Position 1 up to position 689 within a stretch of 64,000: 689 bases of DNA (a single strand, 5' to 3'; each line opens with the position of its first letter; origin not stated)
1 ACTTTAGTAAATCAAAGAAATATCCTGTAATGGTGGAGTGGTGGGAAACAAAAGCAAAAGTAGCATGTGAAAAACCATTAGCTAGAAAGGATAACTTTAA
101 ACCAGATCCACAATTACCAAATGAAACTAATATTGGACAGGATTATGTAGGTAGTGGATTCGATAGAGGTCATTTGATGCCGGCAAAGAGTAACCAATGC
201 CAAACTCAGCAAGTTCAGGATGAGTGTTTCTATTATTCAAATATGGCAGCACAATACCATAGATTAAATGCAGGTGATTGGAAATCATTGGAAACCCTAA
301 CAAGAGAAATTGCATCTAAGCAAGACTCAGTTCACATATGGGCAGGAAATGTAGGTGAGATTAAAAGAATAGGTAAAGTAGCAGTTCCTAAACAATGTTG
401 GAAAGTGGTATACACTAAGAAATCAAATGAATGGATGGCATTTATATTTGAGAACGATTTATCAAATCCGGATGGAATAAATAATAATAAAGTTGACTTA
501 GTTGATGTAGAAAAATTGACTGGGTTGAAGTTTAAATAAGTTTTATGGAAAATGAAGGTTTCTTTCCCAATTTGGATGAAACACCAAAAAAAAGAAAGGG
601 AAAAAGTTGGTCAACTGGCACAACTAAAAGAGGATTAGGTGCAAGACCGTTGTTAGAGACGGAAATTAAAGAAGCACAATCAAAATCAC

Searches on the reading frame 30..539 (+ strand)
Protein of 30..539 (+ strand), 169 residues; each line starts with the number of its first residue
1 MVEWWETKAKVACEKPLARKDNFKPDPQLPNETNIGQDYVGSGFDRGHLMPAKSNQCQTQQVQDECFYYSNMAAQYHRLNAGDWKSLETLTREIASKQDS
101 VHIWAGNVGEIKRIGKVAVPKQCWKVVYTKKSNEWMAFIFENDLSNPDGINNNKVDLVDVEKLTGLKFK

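Call 27: search_protein_families(library=pfam, proteins=[window:30-539:+], max_evalue=0.01)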
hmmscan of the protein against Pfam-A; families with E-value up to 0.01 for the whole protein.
window:30-539:+ (169 aa): 1 family
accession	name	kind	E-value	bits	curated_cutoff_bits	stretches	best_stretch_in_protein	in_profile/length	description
PF01223.29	Endonuclease_NS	-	5e-35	121.6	23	1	8-168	44-216/223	DNA/RNA non-specific endonuclease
